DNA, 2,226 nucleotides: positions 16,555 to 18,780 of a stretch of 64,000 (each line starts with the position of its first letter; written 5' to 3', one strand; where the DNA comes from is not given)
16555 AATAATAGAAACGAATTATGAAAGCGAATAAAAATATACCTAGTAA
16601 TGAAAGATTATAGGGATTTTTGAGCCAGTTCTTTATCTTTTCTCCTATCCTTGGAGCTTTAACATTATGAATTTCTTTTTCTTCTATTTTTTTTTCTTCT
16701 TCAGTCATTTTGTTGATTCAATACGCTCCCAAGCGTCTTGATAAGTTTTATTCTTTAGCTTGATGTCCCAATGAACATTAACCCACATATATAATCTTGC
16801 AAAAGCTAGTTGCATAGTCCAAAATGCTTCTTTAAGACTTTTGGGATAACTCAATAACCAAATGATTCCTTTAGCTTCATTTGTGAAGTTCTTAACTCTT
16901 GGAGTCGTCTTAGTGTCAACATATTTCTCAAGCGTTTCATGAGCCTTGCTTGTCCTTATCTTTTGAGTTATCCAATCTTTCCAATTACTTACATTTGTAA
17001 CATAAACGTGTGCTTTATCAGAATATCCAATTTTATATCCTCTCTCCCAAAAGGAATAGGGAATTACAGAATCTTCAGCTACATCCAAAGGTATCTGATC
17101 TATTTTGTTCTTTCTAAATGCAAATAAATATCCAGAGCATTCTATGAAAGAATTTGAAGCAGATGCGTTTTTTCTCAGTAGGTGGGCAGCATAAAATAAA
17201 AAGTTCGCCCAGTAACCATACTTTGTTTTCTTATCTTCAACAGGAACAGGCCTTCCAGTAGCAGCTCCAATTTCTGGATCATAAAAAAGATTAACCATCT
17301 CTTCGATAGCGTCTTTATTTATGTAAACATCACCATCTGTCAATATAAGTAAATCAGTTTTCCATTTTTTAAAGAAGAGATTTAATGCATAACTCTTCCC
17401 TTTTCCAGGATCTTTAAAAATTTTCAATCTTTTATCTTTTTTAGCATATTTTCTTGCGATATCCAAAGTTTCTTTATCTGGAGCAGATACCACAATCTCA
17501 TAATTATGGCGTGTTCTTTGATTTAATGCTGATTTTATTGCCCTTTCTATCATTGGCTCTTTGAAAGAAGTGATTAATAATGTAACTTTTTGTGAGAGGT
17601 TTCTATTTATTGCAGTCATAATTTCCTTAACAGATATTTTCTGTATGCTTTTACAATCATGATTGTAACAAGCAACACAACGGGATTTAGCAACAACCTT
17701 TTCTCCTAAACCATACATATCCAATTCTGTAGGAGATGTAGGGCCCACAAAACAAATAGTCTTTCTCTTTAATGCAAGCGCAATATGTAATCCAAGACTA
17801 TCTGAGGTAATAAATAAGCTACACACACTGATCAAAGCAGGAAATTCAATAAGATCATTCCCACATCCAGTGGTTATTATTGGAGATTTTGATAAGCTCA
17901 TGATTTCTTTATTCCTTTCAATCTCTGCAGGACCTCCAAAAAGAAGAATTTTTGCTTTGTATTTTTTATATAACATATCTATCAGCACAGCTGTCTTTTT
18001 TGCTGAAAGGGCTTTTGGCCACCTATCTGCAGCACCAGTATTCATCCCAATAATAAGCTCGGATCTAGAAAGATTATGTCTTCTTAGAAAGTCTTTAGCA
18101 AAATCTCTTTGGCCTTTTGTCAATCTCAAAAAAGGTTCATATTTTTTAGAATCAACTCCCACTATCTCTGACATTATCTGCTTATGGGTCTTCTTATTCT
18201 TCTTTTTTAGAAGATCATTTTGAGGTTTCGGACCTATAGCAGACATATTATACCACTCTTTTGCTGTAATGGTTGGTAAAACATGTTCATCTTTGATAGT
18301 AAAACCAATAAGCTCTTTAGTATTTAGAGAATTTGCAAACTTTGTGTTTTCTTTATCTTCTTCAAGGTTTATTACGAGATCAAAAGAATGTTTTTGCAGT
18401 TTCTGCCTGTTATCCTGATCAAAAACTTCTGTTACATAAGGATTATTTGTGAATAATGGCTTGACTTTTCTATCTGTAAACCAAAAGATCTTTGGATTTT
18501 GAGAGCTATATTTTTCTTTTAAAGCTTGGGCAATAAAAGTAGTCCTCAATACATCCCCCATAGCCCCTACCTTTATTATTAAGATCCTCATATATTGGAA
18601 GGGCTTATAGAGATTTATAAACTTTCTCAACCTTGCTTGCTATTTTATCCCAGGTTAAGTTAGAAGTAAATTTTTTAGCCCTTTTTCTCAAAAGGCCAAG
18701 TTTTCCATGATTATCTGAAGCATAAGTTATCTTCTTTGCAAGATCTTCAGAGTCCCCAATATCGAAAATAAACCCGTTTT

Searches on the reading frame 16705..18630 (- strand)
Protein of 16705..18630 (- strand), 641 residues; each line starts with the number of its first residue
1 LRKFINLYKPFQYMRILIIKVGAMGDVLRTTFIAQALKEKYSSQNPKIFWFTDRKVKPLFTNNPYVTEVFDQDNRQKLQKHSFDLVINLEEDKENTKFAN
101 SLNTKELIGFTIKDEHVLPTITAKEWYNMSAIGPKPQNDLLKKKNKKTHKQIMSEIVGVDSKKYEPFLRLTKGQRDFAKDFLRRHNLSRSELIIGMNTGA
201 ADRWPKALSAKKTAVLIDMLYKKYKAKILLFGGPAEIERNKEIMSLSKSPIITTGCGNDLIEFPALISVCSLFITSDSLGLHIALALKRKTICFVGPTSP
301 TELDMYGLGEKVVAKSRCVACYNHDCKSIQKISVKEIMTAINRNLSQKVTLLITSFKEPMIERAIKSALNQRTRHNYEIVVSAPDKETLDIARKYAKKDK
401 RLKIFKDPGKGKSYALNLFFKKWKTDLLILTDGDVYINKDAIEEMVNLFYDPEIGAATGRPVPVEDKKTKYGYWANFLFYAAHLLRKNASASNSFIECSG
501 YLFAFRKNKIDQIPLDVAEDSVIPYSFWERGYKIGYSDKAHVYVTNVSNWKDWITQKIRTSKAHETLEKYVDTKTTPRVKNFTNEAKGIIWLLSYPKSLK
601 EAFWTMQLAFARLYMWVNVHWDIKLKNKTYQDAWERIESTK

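Call 8: search_protein_families(library=pfam, proteins=[window:16705-18630:-], max_evalue=0.00001)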
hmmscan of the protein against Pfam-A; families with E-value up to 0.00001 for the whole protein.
window:16705-18630:- (641 aa): 5 families
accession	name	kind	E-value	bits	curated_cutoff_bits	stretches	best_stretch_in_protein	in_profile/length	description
PF00535.33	Glycos_transf_2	-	8.5e-21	75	23.3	1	353-506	4-160/168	Glycosyl transferase family 2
PF13641.12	Glyco_tranf_2_3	-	2.2e-17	64.3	27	1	348-561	2-228/230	Glycosyltransferase like family 2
PF01075.23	Glyco_transf_9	-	1.9e-12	47.5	22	1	75-323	5-238/247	Glycosyltransferase family 9 (heptosyltransferase)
PF13506.12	Glyco_transf_21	-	2.8e-07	30.6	21.7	1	412-540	18-150/174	Glycosyl transferase family 21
PF13632.12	Glyco_trans_2_3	-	3.2e-06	27.5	27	1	429-560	3-139/198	Glycosyl transferase family group 2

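Call 54: search_protein_families(library=ncbifam, proteins=[window:16705-18630:-], max_evalue=1e-8)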
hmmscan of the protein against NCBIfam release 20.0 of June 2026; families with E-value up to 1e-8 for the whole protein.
window:16705-18630:- (641 aa): 5 families
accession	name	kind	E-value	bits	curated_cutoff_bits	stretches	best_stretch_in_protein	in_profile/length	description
TIGR02201.1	heptsyl_trn_III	equivalog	2.9e-15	56.2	170.2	1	15-301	1-292/344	putative lipopolysaccharide heptosyltransferase III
TIGR03937.1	PgaC_IcaA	equivalog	3.4e-15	55.9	422.3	1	336-578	34-285/407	poly-beta-1,6-N-acetyl-D-glucosamine synthase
TIGR02195.1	heptsyl_trn_II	equivalog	2.3e-13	50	134.6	1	166-340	152-333/339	lipopolysaccharide heptosyltransferase II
NF007742.0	PRK10422.1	equivalog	7.1e-13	48.1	467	1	13-299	5-292/352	lipopolysaccharide core heptosyltransferase RfaQ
TIGR02193.1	heptsyl_trn_I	equivalog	1.9e-10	40.5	185.3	0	15-343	1-318/320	lipopolysaccharide heptosyltransferase I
